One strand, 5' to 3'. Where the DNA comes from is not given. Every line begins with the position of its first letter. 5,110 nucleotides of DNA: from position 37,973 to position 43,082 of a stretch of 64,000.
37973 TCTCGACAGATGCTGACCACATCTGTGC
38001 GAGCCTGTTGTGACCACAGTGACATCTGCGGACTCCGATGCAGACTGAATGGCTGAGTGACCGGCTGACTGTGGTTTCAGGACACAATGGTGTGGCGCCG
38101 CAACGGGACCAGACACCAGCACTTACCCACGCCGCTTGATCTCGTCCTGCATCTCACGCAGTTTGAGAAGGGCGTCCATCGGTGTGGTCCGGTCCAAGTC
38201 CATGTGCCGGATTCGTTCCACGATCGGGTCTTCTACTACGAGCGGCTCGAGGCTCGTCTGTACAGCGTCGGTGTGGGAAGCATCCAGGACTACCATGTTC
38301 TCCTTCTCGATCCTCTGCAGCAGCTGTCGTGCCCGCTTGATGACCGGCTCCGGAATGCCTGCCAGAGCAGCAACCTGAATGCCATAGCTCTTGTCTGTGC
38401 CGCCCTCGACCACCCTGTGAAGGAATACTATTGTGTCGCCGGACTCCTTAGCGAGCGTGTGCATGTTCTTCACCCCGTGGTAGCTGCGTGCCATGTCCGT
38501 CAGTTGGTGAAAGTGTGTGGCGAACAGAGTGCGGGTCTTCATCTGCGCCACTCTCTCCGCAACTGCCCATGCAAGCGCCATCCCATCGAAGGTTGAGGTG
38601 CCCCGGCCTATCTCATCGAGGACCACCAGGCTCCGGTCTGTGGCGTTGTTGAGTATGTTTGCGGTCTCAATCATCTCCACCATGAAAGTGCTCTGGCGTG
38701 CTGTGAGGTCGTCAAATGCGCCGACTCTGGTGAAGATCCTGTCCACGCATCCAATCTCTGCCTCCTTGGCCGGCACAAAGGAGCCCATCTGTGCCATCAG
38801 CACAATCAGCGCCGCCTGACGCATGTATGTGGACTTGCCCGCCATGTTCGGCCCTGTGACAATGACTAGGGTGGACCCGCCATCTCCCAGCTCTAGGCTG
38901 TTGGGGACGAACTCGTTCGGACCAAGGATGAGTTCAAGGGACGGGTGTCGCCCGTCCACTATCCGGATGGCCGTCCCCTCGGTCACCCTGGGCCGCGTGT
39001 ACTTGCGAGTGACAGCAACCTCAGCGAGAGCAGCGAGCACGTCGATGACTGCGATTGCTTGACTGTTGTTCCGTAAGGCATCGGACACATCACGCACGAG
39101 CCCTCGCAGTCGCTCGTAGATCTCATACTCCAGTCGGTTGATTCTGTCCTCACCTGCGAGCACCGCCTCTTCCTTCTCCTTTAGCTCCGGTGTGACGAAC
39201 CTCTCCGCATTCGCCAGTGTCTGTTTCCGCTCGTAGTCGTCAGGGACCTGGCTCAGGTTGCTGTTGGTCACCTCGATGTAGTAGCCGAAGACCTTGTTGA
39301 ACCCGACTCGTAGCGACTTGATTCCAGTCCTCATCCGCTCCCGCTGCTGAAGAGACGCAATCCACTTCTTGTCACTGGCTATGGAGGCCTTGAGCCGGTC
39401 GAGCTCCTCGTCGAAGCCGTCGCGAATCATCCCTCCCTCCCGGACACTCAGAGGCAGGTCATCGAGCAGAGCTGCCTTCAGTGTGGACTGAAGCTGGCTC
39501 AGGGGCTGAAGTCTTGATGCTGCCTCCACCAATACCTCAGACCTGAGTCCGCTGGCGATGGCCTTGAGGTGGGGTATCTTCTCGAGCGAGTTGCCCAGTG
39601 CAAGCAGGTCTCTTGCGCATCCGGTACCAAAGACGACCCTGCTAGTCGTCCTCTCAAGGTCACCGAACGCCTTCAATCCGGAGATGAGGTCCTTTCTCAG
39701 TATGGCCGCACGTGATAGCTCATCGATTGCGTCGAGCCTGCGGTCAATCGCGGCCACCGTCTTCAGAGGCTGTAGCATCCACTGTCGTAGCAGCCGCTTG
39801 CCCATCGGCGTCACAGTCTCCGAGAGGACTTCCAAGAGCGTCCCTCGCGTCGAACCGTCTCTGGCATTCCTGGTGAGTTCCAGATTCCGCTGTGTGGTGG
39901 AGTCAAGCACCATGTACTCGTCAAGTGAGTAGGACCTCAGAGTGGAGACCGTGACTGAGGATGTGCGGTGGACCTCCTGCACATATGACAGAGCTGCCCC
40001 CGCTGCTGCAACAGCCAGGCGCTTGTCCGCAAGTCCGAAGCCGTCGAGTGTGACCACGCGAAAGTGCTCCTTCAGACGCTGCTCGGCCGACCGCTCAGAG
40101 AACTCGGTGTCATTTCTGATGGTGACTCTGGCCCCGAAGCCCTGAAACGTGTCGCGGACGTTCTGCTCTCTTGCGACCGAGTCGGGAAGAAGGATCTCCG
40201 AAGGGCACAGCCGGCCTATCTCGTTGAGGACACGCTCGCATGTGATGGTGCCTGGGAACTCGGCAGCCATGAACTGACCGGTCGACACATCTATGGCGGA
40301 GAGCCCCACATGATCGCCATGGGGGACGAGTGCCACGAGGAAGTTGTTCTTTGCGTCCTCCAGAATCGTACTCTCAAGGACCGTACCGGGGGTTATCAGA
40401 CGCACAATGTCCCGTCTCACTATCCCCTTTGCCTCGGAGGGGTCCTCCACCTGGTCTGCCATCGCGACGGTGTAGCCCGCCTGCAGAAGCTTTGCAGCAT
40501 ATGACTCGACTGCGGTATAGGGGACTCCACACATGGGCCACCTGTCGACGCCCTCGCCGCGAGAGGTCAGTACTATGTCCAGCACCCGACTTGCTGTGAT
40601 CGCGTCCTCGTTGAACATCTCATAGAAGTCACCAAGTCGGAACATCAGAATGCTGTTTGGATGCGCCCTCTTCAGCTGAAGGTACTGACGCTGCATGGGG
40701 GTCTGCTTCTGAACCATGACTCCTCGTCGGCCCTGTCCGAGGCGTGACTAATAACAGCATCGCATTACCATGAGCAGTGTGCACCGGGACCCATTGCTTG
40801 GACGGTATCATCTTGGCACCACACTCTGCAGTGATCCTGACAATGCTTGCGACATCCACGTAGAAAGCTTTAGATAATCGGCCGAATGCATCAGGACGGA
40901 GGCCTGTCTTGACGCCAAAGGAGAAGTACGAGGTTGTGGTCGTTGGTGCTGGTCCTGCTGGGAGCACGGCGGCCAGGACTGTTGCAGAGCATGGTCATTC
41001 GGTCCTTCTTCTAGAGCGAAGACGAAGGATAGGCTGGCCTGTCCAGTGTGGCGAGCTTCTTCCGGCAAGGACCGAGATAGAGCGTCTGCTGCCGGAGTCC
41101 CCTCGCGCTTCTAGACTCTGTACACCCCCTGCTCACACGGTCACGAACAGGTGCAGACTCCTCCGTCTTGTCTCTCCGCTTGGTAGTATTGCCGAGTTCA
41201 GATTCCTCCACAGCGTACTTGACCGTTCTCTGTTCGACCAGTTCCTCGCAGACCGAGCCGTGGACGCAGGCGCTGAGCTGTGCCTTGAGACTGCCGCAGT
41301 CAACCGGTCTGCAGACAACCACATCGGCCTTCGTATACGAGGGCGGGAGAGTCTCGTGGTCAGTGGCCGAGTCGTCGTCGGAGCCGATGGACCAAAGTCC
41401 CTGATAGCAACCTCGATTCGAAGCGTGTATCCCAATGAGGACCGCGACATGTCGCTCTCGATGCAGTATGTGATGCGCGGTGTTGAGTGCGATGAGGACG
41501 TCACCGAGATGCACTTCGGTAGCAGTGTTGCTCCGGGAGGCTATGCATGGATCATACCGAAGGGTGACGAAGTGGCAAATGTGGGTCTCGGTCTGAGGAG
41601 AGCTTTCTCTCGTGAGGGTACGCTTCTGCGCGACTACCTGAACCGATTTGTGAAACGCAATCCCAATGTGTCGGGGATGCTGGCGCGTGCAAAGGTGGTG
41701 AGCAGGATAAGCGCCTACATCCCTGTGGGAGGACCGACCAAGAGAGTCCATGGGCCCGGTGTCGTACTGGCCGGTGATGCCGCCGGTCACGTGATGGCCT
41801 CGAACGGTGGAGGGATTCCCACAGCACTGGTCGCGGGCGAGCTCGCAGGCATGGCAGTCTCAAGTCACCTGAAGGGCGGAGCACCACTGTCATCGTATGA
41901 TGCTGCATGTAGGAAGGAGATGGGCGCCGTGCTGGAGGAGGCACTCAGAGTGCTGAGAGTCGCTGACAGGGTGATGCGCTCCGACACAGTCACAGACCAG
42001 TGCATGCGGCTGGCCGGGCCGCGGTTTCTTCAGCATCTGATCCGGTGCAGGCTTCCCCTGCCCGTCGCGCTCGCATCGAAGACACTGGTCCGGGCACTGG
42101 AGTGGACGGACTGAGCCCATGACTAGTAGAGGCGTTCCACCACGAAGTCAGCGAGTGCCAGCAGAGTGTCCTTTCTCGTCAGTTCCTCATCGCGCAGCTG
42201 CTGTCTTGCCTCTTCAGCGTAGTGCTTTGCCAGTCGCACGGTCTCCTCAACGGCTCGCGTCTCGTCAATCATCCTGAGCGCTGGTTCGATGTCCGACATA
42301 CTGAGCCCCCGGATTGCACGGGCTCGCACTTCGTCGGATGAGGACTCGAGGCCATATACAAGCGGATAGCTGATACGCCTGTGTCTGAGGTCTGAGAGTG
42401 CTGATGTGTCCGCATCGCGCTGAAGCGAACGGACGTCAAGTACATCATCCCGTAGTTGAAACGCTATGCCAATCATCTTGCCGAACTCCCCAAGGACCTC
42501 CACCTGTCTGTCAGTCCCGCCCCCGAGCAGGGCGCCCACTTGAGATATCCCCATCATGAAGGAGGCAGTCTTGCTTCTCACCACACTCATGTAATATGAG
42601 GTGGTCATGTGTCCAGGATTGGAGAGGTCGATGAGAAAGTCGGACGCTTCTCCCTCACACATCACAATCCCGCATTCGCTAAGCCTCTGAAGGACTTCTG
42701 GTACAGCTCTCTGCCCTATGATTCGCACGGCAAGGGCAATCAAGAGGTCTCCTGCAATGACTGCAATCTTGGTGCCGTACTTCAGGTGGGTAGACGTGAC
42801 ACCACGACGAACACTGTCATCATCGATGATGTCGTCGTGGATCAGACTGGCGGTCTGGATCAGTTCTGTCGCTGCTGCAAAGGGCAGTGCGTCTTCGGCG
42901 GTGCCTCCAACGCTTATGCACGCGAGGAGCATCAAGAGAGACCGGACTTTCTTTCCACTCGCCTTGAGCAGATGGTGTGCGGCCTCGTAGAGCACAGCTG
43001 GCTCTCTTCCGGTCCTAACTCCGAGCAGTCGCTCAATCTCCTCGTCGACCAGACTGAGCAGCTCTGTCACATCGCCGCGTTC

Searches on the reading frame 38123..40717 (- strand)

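Call 70: search_protein_families(library=pfam, proteins=[window:38123-40717:-], max_evalue=0.0001)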
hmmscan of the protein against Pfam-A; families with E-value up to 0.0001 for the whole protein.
window:38123-40717:- (864 aa): 5 families
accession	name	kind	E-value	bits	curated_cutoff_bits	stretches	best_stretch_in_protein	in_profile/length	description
PF00488.27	MutS_V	-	1.5e-84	283.1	30.2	1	618-804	1-188/188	MutS domain V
PF05192.23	MutS_III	-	5.5e-48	164.3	34.1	1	274-565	1-194/194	MutS domain III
PF01624.25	MutS_I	-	3.8e-41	140.3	20.6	1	6-116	1-112/113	MutS domain I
PF05190.23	MutS_IV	-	4.5e-30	104.2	22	1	434-522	1-89/92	MutS family domain IV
PF05188.22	MutS_II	-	3.6e-28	99.1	25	1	125-252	1-127/133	MutS domain II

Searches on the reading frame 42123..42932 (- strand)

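Call 70: search_protein_families(library=pfam, proteins=[window:42123-42932:-], max_evalue=0.0001)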
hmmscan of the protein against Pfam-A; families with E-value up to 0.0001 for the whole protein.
window:42123-42932:- (269 aa): 1 family
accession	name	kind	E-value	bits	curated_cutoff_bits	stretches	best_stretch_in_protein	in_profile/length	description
PF00348.22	polyprenyl_synt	-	3e-46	158.1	27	1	11-204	37-228/251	Polyprenyl synthetase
